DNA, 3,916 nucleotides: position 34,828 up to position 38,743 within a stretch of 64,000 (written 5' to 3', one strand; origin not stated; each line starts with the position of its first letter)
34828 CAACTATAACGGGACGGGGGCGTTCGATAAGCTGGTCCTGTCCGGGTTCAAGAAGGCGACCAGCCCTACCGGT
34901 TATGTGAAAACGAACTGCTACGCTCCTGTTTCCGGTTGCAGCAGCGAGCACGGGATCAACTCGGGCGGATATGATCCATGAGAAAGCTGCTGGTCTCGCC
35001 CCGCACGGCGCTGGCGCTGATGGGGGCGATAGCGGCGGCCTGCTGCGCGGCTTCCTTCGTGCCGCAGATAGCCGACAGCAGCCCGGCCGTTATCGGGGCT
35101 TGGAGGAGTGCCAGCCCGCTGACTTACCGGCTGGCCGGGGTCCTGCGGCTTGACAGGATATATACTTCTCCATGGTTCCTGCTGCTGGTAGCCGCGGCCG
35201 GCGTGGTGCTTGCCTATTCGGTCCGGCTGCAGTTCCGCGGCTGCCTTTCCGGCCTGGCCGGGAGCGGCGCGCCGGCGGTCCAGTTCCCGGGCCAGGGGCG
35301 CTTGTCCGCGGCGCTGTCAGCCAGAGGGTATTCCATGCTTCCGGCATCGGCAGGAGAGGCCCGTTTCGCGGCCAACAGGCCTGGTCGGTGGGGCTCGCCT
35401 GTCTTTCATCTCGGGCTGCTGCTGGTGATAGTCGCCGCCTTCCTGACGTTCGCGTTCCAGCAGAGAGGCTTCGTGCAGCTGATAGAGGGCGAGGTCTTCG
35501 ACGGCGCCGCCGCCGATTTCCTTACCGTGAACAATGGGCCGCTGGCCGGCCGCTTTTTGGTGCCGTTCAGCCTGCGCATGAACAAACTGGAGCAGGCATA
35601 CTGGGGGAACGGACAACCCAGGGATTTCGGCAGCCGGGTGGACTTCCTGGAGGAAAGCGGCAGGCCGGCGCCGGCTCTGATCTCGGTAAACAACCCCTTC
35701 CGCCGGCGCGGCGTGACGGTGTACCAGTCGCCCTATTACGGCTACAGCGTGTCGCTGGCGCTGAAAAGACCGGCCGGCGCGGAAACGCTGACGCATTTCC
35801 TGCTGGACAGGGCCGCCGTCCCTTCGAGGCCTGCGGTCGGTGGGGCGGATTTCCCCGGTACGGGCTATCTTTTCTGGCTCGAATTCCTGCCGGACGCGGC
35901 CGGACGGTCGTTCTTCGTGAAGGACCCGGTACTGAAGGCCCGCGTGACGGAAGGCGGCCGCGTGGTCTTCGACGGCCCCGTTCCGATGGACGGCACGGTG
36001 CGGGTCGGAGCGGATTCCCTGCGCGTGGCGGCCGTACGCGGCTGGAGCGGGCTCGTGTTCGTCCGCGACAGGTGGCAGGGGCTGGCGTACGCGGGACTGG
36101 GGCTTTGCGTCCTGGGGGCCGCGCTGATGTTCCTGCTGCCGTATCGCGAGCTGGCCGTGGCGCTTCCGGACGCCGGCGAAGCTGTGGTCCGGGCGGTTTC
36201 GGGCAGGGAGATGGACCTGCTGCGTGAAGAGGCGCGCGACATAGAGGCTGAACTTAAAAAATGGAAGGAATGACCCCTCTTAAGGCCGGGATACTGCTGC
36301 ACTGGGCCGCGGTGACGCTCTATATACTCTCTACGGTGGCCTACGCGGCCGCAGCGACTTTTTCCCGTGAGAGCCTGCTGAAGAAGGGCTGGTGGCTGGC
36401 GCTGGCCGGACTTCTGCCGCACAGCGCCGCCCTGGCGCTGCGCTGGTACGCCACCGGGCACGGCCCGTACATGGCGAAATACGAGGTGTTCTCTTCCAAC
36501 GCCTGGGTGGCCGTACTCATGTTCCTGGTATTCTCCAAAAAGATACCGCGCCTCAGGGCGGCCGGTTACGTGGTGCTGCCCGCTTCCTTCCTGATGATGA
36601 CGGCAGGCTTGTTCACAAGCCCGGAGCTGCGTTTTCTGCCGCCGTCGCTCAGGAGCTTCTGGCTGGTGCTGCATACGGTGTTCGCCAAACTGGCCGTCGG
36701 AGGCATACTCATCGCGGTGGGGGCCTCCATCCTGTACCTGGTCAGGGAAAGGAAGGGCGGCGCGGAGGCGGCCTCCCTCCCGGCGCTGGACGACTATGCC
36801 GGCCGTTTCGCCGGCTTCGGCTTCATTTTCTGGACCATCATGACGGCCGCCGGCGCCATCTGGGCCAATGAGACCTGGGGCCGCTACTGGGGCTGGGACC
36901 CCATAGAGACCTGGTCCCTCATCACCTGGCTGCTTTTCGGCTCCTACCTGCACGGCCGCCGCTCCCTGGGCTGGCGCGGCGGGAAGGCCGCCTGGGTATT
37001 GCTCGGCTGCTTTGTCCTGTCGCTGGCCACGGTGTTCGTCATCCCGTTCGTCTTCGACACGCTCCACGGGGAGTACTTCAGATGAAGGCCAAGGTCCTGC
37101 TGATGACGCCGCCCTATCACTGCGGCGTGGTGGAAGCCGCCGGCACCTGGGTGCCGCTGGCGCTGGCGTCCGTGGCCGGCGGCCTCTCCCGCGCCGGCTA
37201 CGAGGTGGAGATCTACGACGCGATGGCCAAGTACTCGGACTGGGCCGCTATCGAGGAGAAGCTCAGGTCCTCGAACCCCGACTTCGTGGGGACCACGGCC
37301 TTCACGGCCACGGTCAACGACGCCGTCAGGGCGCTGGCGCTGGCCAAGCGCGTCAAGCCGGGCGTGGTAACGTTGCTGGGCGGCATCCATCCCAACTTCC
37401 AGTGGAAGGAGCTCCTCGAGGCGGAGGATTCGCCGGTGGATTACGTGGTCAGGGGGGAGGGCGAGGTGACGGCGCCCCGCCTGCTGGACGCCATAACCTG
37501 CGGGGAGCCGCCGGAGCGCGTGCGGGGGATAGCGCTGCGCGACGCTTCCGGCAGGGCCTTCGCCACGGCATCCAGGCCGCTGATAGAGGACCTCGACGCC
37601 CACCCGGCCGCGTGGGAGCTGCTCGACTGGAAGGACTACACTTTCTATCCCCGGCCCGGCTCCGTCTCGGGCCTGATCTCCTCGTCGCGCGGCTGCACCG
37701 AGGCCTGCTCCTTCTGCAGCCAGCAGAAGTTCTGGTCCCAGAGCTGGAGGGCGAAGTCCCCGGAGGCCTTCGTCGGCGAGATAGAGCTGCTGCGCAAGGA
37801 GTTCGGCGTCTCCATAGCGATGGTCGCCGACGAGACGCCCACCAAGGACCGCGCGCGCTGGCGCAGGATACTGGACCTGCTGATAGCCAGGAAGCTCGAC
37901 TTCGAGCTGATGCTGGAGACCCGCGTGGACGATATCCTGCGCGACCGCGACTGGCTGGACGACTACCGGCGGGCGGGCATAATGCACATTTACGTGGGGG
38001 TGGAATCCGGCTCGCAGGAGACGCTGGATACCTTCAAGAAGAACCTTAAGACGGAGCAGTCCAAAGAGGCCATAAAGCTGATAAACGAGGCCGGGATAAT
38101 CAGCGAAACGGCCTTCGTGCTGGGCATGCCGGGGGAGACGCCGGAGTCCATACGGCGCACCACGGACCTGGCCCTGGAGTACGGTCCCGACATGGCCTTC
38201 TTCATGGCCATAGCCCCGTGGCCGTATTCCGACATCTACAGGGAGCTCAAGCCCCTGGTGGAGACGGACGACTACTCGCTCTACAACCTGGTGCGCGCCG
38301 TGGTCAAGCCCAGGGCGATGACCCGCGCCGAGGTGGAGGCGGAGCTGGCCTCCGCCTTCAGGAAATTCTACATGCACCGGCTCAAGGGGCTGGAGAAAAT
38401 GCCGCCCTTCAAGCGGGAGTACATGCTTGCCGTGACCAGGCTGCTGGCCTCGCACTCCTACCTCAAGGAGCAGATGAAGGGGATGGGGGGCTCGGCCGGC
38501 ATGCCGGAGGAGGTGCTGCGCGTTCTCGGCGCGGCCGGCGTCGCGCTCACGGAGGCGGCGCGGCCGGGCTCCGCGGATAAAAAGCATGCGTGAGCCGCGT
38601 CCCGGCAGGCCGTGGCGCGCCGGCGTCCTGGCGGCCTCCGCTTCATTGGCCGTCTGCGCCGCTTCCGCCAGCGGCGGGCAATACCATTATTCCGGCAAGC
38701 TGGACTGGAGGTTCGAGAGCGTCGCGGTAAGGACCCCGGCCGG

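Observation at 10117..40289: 30-kb sigma-54-wired supercluster of multihaem cytochromes, NHL beta-propellers and large beta-barrels: candidate undescribed outer-membrane or extracellular electron-transfer system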

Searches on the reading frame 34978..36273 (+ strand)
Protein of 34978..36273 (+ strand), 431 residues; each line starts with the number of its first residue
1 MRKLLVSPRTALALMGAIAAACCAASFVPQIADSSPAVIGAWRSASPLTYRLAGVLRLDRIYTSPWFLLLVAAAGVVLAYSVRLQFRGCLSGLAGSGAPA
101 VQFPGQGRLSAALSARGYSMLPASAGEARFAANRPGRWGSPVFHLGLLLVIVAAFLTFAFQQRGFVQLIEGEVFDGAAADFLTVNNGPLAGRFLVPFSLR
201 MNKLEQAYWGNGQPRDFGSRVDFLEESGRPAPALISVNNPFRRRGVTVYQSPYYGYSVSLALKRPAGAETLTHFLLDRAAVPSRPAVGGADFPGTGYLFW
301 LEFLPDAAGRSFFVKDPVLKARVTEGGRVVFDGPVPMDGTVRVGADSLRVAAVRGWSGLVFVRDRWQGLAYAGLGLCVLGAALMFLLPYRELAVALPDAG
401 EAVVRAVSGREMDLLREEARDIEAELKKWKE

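Call 6: search_protein_families(library=pfam, proteins=[window:34978-36273:+], max_evalue=0.01)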
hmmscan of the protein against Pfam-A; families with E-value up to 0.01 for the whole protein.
window:34978-36273:+ (431 aa): 1 family
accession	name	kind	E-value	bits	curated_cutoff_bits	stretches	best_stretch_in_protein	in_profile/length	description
PF05140.19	ResB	-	2e-34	119.7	24.6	2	108-339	120-326/486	ResB-like family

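Call 75: search_protein_families(library=ncbifam, proteins=[window:34978-36273:+], max_evalue=0.001)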
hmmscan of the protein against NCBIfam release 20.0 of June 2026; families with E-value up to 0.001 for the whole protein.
window:34978-36273:+ (431 aa): 0 families

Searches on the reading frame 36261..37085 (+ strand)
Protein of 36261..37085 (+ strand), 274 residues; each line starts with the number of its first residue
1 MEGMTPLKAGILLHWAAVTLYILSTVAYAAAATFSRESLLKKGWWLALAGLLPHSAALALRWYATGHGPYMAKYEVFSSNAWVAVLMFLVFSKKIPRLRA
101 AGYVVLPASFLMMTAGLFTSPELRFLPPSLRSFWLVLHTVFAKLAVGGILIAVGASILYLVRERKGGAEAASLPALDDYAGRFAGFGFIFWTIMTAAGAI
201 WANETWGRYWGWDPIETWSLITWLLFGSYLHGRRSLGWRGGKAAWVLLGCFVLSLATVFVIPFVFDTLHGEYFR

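Call 6: search_protein_families(library=pfam, proteins=[window:36261-37085:+], max_evalue=0.01)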
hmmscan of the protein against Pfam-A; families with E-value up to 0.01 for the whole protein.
window:36261-37085:+ (274 aa): 1 family
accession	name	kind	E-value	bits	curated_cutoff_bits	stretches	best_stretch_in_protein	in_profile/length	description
PF01578.25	Cytochrom_C_asm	-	4e-36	125.1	29.9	1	74-269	5-212/212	Cytochrome C assembly protein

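Call 75: search_protein_families(library=ncbifam, proteins=[window:36261-37085:+], max_evalue=0.001)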
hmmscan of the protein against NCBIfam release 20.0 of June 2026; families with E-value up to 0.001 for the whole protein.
window:36261-37085:+ (274 aa): 5 families
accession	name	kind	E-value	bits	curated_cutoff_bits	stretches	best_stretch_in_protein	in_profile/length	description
TIGR03144.1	cytochr_II_ccsB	equivalog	1.6e-48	165.7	187.6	1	49-269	4-249/252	c-type cytochrome biogenesis protein CcsB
NF007691.0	PRK10369.1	subfamily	2.7e-05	23.1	394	1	122-252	158-283/573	heme lyase NrfEFG subunit NrfE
TIGR00353.1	nrfE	subfamily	0.00011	21.2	569.05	1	124-256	106-236/578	heme lyase CcmF/NrfE family subunit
TIGR01191.1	ccmC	subfamily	0.00022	21.2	186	1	181-235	50-104/184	heme ABC transporter permease CcmC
TIGR03145.1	cyt_nit_nrfE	subfamily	0.001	17.9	927.3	1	119-260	153-292/631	heme lyase NrfEFG subunit NrfE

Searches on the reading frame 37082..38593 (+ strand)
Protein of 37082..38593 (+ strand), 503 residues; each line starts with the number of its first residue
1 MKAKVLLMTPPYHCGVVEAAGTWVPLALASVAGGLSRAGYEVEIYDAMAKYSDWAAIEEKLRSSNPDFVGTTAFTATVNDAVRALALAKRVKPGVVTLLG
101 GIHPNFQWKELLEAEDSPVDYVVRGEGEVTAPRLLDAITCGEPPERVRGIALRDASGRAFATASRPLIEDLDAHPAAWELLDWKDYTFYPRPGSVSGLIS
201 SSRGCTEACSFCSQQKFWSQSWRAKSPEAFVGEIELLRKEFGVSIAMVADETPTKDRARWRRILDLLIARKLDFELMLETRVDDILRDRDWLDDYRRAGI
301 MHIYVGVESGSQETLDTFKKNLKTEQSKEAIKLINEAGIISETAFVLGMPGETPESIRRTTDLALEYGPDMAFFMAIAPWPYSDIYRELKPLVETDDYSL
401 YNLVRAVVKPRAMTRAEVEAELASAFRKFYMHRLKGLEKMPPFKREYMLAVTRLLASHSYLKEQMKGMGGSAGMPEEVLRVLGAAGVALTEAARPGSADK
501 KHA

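Call 6: search_protein_families(library=pfam, proteins=[window:37082-38593:+], max_evalue=0.01)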
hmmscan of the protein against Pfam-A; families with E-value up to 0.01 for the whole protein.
window:37082-38593:+ (503 aa): 2 families
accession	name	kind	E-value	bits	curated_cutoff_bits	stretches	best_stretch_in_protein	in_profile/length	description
PF02310.24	B12-binding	-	1e-26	93.6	32.1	1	14-134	3-120/121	B12 binding domain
PF04055.27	Radical_SAM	-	3.7e-25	89.5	29.5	1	199-363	1-165/166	Radical SAM superfamily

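Call 75: search_protein_families(library=ncbifam, proteins=[window:37082-38593:+], max_evalue=0.001)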
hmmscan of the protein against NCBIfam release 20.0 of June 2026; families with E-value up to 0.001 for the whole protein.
window:37082-38593:+ (503 aa): 26 families (the best 25 are shown)
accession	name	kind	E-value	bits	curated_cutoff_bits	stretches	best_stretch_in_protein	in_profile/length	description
TIGR02026.1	BchE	equivalog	7.7e-115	384.6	481.35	1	5-453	2-453/497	magnesium-protoporphyrin IX monomethyl ester anaerobic oxidative cyclase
TIGR04367.1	HpnR_B12_rSAM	equivalog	6.9e-44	150.2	650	1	25-425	22-408/490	hopanoid C-3 methylase HpnR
NF050148.1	rSAM_ApyD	equivalog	3.1e-37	128.3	750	1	26-363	26-362/645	RiPP biosynthesis radical SAM protein ApyD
TIGR03471.1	HpnJ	equivalog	3.9e-36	124.9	577.6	1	56-398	58-398/472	hopanoid biosynthesis associated radical SAM protein HpnJ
TIGR03975.1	rSAM_ocin_1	subfamily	7e-34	117.3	281.85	1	57-358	120-421/606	RiPP maturation radical SAM C-methyltransferase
NF038361.1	rSAM_Sden_1168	equivalog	4.7e-31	107.9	575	1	4-360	64-444/560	Sden_1168 family B12-binding radical SAM P-methyltransferase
TIGR04385.1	B12_rSAM_cofa1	equivalog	6.6e-28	98.1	450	1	25-363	20-360/438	B12 lower ligand biosynthesis radical SAM protein BzaD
TIGR04072.2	rSAM_ladder_B12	equivalog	6.7e-28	97.5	360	1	25-361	18-343/443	lipid biosynthesis B12-binding/radical SAM protein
TIGR04479.1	bcpD_PhpK_rSAM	subfamily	3.2e-27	95.1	600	1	27-374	74-414/504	PhpK family radical SAM P-methyltransferase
TIGR04013.1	B12_SAM_MJ_1487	hypoth_equivalog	7.1e-24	84.3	251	2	66-231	44-186/382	TIGR04013 family B12-binding domain/radical SAM domain-containing protein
TIGR04014.1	B12_SAM_MJ_0865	equivalog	1.7e-21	76.5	360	1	115-388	86-357/434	methyl-coenzyme M reductase glutamine C-methyltransferase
NF033712.0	B12_rSAM_KedN5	subfamily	4.4e-18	64.9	700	1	40-360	37-363/624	KedN5 family methylcobalamin-dependent radical SAM C-methyltransferase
NF033070.1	rSAM_AprD4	equivalog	1.1e-14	54.3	500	1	97-386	106-387/456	AprD4 family radical SAM diol-dehydratase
TIGR04428.1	B12_rSAM_trp_MT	equivalog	2.6e-14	52.5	500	1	189-389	210-421/558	tryptophan 2-C-methyltransferase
TIGR04295.1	B12_rSAM_oligo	hypoth_equivalog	7.8e-14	51.2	400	1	24-336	24-330/422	TIGR04295 family B12-binding domain-containing radical SAM protein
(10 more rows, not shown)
